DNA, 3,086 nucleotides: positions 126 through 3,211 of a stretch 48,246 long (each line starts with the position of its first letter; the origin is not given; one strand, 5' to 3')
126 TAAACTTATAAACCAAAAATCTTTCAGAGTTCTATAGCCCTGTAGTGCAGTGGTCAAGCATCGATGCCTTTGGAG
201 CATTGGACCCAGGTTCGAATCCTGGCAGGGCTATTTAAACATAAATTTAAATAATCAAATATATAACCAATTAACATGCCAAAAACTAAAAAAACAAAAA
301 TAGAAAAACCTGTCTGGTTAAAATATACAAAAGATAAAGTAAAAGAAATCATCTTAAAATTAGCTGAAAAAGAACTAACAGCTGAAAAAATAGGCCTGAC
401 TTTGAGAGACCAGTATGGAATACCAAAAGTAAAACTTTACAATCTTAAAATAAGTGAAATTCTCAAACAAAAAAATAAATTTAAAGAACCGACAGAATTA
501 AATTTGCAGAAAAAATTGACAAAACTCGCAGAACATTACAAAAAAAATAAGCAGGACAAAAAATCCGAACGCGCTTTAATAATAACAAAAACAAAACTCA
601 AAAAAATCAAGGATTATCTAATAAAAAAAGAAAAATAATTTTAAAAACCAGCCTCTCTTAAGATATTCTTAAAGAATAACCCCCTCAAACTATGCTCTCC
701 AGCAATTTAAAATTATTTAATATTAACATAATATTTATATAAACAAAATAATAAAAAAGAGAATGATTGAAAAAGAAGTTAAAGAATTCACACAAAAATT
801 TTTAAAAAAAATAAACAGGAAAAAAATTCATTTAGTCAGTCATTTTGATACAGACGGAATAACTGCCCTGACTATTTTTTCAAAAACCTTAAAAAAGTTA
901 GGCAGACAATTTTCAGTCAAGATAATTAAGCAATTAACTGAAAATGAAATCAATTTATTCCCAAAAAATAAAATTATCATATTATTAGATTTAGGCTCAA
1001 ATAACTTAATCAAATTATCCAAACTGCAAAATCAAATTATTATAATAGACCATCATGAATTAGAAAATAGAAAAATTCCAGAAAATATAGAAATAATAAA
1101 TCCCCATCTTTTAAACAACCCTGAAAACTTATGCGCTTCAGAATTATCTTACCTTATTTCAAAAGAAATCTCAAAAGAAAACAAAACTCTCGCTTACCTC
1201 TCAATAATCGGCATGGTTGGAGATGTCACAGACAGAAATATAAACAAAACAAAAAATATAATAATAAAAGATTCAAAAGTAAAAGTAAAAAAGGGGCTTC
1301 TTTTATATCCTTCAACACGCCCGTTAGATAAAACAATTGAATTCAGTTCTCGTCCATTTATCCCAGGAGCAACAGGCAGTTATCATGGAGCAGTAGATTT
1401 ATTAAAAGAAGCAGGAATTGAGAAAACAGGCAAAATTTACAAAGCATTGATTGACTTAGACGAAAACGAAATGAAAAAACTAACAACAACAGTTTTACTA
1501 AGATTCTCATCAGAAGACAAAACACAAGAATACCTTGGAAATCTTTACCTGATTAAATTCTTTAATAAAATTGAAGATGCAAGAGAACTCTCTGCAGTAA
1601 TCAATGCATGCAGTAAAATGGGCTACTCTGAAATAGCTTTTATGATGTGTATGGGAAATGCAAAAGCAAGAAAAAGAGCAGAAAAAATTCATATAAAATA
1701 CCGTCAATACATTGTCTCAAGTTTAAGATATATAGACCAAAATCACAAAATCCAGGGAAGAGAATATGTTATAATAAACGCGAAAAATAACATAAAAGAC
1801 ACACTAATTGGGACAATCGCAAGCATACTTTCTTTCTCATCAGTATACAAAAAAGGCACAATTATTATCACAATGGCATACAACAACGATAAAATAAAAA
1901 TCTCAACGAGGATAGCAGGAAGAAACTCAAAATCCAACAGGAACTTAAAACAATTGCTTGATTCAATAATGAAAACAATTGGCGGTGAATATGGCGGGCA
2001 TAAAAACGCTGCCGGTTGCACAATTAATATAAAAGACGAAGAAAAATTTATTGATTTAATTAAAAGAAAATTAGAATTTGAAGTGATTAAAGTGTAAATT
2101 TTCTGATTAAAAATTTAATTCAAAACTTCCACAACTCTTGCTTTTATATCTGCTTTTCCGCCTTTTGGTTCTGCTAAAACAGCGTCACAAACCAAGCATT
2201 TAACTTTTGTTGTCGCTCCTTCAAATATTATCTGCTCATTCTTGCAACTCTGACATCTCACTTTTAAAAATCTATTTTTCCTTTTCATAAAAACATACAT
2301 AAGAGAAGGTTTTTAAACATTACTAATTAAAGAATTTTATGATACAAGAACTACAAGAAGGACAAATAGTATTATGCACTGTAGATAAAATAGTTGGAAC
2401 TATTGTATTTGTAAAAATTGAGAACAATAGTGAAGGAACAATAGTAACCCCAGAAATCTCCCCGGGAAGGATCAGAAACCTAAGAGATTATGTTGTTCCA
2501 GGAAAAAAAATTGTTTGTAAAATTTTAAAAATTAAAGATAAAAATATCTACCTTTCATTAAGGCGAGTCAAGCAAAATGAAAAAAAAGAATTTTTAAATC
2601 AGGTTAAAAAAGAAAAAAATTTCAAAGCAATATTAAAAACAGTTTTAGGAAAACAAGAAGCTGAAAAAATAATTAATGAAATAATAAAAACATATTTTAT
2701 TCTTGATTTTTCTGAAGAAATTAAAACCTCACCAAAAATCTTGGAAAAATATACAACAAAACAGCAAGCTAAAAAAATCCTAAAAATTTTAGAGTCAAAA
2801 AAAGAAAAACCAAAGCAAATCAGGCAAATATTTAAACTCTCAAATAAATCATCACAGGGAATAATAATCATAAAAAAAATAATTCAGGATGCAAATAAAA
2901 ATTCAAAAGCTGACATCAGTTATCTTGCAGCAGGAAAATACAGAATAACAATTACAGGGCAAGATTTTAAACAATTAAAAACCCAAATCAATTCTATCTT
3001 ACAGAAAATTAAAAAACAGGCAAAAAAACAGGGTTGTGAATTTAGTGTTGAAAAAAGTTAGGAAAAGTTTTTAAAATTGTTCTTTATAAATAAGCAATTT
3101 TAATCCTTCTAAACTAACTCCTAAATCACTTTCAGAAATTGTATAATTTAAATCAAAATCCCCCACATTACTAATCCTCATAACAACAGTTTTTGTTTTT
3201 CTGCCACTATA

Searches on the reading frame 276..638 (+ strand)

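Call 88: search_protein_families(library=pfam, max_evalue=0.001, proteins=[window:276-638:+])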
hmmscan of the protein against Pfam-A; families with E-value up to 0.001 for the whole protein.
window:276-638:+ (120 aa): 2 families
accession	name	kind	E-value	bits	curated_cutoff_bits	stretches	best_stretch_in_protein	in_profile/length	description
PF08069.17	Ribosomal_S13_N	-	1.6e-12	47.8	25.4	1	8-49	19-60/60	Ribosomal S13/S15 N-terminal domain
PF00312.27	Ribosomal_S15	-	5e-05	23.8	31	1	76-119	24-67/81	Ribosomal protein S15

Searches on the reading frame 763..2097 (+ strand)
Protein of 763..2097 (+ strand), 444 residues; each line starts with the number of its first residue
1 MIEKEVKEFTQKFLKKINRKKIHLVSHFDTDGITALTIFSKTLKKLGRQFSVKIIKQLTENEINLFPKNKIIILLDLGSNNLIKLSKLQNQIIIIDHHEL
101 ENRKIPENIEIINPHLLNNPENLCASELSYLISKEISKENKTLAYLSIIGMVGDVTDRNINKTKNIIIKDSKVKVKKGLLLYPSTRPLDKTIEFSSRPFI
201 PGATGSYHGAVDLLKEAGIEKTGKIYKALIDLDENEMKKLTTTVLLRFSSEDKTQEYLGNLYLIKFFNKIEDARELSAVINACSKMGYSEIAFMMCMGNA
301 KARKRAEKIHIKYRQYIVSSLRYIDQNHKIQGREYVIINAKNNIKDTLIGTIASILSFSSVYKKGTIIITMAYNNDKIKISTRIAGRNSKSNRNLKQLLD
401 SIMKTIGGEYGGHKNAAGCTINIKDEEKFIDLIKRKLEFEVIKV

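Call 46: search_protein_families(library=pfam, max_evalue=0.001, proteins=[window:763-2097:+])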
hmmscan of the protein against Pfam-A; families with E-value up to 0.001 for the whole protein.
window:763-2097:+ (444 aa): 3 families
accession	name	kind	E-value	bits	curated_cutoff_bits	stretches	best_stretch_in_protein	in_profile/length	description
PF01368.27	DHH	-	2e-13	51.2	28.1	1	21-148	1-122/125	DHH family, N-terminal domain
PF02272.25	DHHA1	-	4.4e-12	46.8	25.9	1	336-437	4-100/102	DHHA1 domain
PF21763.2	DHH_CID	-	1.5e-10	41.8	27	1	184-249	5-71/84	DHH-CID domain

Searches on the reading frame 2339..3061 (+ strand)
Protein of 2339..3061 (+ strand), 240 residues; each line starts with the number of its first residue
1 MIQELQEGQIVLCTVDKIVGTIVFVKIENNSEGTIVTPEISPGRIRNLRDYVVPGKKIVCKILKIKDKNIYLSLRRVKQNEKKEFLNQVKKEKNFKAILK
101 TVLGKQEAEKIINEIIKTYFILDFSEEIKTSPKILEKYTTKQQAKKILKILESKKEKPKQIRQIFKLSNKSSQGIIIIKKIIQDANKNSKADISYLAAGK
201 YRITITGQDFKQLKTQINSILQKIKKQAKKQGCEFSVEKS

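Call 88: search_protein_families(library=pfam, max_evalue=0.001, proteins=[window:2339-3061:+])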
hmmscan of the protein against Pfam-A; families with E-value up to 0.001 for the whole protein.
window:2339-3061:+ (240 aa): 1 family
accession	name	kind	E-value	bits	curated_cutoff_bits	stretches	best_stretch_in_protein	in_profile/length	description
PF07541.17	EIF_2_alpha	-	5e-09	36.6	22.8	1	124-209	20-113/114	Eukaryotic translation initiation factor 2 alpha subunit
